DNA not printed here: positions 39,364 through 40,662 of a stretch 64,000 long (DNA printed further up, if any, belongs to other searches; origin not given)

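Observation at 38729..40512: Degenerate integrase with two upstream Cys-rich small paralogs: relic of an integrative element between lepA and acpP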

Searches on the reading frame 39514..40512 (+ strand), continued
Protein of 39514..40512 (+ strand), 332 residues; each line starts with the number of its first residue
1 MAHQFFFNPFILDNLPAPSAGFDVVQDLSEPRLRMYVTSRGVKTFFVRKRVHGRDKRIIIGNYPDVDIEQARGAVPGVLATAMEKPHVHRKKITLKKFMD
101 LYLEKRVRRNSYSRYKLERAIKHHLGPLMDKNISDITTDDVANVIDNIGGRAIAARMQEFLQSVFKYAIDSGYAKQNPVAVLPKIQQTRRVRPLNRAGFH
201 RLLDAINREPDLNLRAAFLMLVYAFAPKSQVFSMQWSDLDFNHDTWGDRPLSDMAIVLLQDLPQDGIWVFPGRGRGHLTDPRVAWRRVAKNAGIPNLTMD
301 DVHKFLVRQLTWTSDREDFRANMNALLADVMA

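Call 60: fold_search(model_id=the predicted structure, library=pdb)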
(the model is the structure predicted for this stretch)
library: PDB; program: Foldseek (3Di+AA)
matches with E <= 10: 372; with E <= 0.001: 19
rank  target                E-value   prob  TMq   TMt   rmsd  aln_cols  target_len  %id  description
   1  1z1b_A                2.3e-09  1.00  0.45  0.43  17.9       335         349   20  Crystal structure of a lambda integrase dimer bound to a COC' core site (released 2005-06-28)
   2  1z1b_B                1.5e-08  1.00  0.46  0.44  16.4       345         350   18  Crystal structure of a lambda integrase dimer bound to a COC' core site (released 2005-06-28)
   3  5j0n_F                3.7e-08  1.00  0.46  0.44  20.1       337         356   18  Lambda excision HJ intermediate (released 2017-02-08)
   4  5j0n_G                1.2e-07  1.00  0.44  0.42  17.3       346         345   18  Lambda excision HJ intermediate (released 2017-02-08)
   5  1z1g_B                1.5e-07  1.00  0.48  0.47  16.8       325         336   18  Crystal structure of a lambda integrase tetramer bound to a Holliday junction (released 2005-06-28)
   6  1z19_A                1.8e-07  1.00  0.46  0.53   6.7       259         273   18  Crystal structure of a lambda integrase(75-356) dimer bound to a COC' core site (released 2005-06-28)
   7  1z19_B                1.8e-07  1.00  0.44  0.50   7.8       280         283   18  Crystal structure of a lambda integrase(75-356) dimer bound to a COC' core site (released 2005-06-28)
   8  1z1g_A                5.0e-07  1.00  0.47  0.46  17.4       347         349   18  Crystal structure of a lambda integrase tetramer bound to a Holliday junction (released 2005-06-28)
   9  1p7d_A                1.5e-06  1.00  0.43  0.49   6.3       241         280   19  Crystal structure of the Lambda Integrase (residues 75-356) bound to DNA (released 2003-08-12)
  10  5j0n_E                1.6e-06  1.00  0.45  0.52   6.1       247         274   18  Lambda excision HJ intermediate (released 2017-02-08)
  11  6en0_A                3.8e-06  1.00  0.47  0.50   8.4       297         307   14  Structure of the Tn1549 transposon Integrase (aa 82-397) in complex with circular intermediate DNA (CI5-DNA) (released 2018-04-04)
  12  6emz_A                4.7e-06  1.00  0.46  0.47   8.3       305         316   15  Structure of the Tn1549 transposon Integrase (aa 82-397, R225K) in complex with circular intermediate DNA (CI5-DNA) (released 2018-04-04)
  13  5vfz                  4.7e-06  1.00  0.33  0.37  15.1       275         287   15  Integrase from mycobacterium phage Brujita (released 2018-04-18)
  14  6en2_A                8.9e-06  1.00  0.46  0.48   7.6       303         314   14  Structure of the Tn1549 transposon Integrase (aa 82-397, R225K) in complex with a circular intermediate DNA (CI6b-DNA) (released 2018-04-04)
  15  1a0p                  9.4e-06  1.00  0.30  0.36  14.5       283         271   19  SITE-SPECIFIC RECOMBINASE, XERD (released 1998-03-18)
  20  3jtz                  1.4e-03  1.00  0.20  0.73   2.7        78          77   24  Structure of the arm-type binding domain of HPI integrase (released 2009-10-06)
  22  3rmp_C                2.3e-03  1.00  0.20  0.78   2.5        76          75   21  Structural basis for the recognition of attP substrates by P4-like integrases (released 2012-04-25)
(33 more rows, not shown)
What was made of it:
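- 39514..40512 (+): intL: a 332-aa catalytically dead, C-terminally trimmed derivative of a P4-type tyrosine integrase. Approximate domains: arm-type DNA-binding domain 1-85, core-binding/SAM-like domain 90-185, degenerate catalytic-fold domain 195-332. The best Foldseek match is full-length lambda Int 1z1b (E 2e-9), followed by other tyrosine recombinases and the P4-like arm domains 3jtz and 3rmp (call 60).
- On Tyrosine recombinase / phage integrase (PF00589): Foldseek matches lambda Int (E 2e-9), Tn1549 Int, XerD and XerA (call 60).
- On P4-like integrases: Structural matches are 3jtz and 3rmp (call 60).
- Foldseek matches lambda Int, Tn1549 Int, XerD and P4-like arm domains (call 60).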

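Call 90: find_related_loci(query=A2, collection=viral_contigs, flank=4000)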
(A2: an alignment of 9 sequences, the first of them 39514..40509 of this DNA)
Query A2 (332 aa) in viral_contigs; peptide patterns used: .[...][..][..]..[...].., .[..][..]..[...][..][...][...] (x = any residue, [..] = any of these).
112 stretches matched a pattern, but none encodes a relative of the query by tblastn (E <= 1e-3).
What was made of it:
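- On Integrative element / genomic island: No relative was found on IMG/VR contigs (call 90).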

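Call 91: search_protein_families(library=pfam, proteins=[P0124, P0130, P0133, P0142, P0145, P0147], max_evalue=0.01)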
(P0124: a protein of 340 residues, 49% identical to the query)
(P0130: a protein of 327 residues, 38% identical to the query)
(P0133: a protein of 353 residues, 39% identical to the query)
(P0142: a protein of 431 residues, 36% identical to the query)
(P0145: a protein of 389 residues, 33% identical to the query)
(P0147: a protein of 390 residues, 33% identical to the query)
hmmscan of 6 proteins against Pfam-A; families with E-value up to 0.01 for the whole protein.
P0124 (340 aa): 2 families
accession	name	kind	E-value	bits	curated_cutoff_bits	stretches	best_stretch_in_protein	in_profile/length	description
PF22022.2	Phage_int_M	-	4.8e-12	46.4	27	1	96-185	2-93/96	Phage integrase central domain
PF13356.12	Arm-DNA-bind_3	-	6.1e-06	26.7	27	1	32-76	22-64/83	Arm DNA-binding domain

P0130 (327 aa): 2 families
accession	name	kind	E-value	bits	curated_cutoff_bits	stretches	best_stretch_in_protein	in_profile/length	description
PF13356.12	Arm-DNA-bind_3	-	3.1e-07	30.9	27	1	32-80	22-68/83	Arm DNA-binding domain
PF22022.2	Phage_int_M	-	0.0039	17.8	27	1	99-178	7-91/96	Phage integrase central domain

P0133 (353 aa): 4 families
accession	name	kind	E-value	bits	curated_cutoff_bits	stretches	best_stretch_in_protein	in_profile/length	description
PF22022.2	Phage_int_M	-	4.4e-10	40.1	27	1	100-187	3-92/96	Phage integrase central domain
PF13356.12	Arm-DNA-bind_3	-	3.5e-07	30.7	27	1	33-86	23-74/83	Arm DNA-binding domain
PF13102.12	Phage_int_SAM_5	-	1.4e-05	25.8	22.3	1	98-186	2-96/98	Phage integrase SAM-like domain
PF00589.27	Phage_integrase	-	2.9e-05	24.4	27.1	1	200-307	3-124/172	Phage integrase family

P0142 (431 aa): 3 families
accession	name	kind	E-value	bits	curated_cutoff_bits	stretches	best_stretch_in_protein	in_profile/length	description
PF00589.27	Phage_integrase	-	8.4e-22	78.2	27.1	1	204-413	2-169/172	Phage integrase family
PF13356.12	Arm-DNA-bind_3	-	5.6e-14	52.5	27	1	26-97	16-83/83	Arm DNA-binding domain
PF22022.2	Phage_int_M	-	7.2e-06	26.6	27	1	114-190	7-90/96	Phage integrase central domain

P0145 (389 aa): 5 families
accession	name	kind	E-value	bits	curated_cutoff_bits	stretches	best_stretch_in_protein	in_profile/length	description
PF00589.27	Phage_integrase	-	9.6e-25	87.8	27.1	1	206-367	2-168/172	Phage integrase family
PF13356.12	Arm-DNA-bind_3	-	5.8e-15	55.6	27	1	8-95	1-82/83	Arm DNA-binding domain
PF22022.2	Phage_int_M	-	5.2e-08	33.5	27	1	109-196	8-94/96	Phage integrase central domain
PF14659.12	Phage_int_SAM_3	-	8.7e-05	23.1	22.6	1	101-152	1-51/58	Phage integrase, N-terminal SAM-like domain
PF24624.1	Int_N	-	0.00015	22.9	27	1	101-199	4-100/100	Phage integrase, N-terminal domain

P0147 (390 aa): 3 families
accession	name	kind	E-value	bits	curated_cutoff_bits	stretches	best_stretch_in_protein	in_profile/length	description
PF00589.27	Phage_integrase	-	1.2e-25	90.7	27.1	1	210-368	2-170/172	Phage integrase family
PF13356.12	Arm-DNA-bind_3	-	5.4e-13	49.3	27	1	10-98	1-83/83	Arm DNA-binding domain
PF22022.2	Phage_int_M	-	1.6e-06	28.7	27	1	140-200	33-94/96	Phage integrase central domain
